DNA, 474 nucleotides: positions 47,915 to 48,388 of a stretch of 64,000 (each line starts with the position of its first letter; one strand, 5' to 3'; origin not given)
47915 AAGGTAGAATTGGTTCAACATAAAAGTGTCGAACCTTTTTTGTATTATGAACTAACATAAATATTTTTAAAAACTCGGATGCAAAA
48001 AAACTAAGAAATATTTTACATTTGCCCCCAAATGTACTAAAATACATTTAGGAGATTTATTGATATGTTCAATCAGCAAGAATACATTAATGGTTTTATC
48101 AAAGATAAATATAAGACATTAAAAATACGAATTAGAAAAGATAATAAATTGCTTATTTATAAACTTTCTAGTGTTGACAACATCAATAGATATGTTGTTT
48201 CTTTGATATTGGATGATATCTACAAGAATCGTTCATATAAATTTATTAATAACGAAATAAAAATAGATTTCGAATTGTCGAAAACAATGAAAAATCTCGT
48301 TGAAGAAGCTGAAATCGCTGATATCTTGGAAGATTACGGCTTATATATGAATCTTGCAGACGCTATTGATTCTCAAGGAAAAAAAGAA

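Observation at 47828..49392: tRNA-Leu-adjacent two-gene module: overlapping small ORF plus short HipA-homologous kinase without a HipB HTH partner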

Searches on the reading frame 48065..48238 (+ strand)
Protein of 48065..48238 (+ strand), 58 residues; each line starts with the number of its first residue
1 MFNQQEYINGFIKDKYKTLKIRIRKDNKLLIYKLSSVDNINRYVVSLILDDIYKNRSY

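Call 55: search_solved_structures(query=A3, max_evalue=10, show_alignments=3)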
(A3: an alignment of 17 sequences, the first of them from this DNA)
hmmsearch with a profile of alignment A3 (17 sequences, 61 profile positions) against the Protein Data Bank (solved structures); distinct sequences matched with E-value up to 10: 4.
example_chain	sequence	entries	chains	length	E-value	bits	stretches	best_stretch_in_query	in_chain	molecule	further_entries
9pzh_A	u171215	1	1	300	0.12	15.3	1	11-29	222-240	eI-OnuI_P456_GGC_2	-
1b28_A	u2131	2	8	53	0.69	12.9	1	24-59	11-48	PROTEIN (REGULATORY PROTEIN ARC) | ARC REPRESSOR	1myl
4pz0_A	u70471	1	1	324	0.95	12.5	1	6-23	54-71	sugar ABC transporter, sugar-binding protein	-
6wi5_A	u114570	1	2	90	7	9.7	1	6-38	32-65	De novo designed protein Foldit4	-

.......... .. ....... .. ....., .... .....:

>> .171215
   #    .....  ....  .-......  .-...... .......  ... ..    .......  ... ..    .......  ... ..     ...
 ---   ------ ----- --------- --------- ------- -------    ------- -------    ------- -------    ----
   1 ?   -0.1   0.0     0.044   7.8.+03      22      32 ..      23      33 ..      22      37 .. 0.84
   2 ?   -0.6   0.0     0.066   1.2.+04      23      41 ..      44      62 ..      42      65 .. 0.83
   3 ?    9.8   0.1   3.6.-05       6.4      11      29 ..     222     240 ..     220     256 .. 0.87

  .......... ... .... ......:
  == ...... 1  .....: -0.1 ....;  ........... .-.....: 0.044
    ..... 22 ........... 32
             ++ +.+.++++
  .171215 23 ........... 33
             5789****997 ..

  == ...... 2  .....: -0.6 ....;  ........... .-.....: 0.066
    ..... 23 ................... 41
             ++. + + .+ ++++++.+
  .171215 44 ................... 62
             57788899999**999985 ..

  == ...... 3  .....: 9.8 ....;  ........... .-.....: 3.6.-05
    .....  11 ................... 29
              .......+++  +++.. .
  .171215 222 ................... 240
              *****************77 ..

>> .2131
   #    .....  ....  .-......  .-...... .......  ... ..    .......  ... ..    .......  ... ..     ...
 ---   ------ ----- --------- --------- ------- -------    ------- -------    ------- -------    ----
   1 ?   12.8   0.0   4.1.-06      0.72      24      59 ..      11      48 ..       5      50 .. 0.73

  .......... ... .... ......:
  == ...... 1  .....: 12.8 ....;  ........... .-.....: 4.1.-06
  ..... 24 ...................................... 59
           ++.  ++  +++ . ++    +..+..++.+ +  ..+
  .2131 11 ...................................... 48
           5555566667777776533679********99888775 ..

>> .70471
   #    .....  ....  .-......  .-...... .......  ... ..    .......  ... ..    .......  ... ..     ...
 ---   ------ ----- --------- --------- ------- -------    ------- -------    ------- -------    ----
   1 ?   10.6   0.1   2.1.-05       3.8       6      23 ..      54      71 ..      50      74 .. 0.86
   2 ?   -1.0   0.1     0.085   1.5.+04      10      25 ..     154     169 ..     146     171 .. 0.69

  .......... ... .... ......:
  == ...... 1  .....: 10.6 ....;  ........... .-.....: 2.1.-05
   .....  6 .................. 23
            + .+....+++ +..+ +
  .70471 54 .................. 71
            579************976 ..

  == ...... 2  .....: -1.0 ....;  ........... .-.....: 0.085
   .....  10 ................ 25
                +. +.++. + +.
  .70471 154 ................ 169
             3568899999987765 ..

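Call 56: find_homologous_proteins(query=A3, max_evalue=0.001)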
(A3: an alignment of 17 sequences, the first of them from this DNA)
Query A3 (17 sequences) (58 aa, profile of the alignment): 429 proteins with E <= 0.001 among 1246 candidates; the best 120 are listed.
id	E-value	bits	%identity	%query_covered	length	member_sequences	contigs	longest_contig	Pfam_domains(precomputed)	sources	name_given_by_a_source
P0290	5.2e-21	92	46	93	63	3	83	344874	-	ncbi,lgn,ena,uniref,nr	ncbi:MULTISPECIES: hypothetical protein [Bacillota]|uniref:Uncharacterized protein n=1 Tax=Faecalico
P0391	7.2e-20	88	36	95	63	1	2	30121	-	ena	-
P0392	3.1e-19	86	52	93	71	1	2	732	-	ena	-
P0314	4.1e-18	83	42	90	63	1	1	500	-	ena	-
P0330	9.6e-18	81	39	91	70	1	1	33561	-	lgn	-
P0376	1.0e-17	81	41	93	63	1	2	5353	-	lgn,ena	-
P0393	1.0e-17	81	59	100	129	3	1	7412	-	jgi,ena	jgi:hypothetical protein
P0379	1.1e-17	81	43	79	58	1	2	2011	-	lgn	-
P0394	1.2e-17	81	67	100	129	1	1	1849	-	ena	-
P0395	1.5e-17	81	47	91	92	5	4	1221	-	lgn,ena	-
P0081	1.6e-17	81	72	100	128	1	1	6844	-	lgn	-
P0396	1.7e-17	81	81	100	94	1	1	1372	-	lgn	-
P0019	2.2e-17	80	79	100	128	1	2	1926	-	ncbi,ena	-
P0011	2.6e-17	80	79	100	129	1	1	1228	-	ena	-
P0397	3.8e-17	79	42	95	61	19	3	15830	-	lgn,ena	-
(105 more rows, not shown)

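Call 67: predict_structure(alignment_id=A4)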
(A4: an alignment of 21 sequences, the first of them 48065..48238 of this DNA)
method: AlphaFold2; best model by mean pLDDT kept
length: 58 residues; sequences in the alignment: 21
mean_pLDDT: 91.7   pTM: 0.60
mean pLDDT of the five models: 91.7, 91.6, 90.9, 90.2, 89.6
residues with pLDDT >= 90: 47; 70-90: 10; 50-70: 1; < 50: 0
segments of 3 or more residues with pLDDT < 50: none
pLDDT, mean of each block of 10 residues (from residue 1): 88 91 95 95 95 85
secondary structure, 60 per line:
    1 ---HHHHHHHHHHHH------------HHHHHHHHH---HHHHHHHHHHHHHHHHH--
elements in order: H4-15 H28-36 H40-56
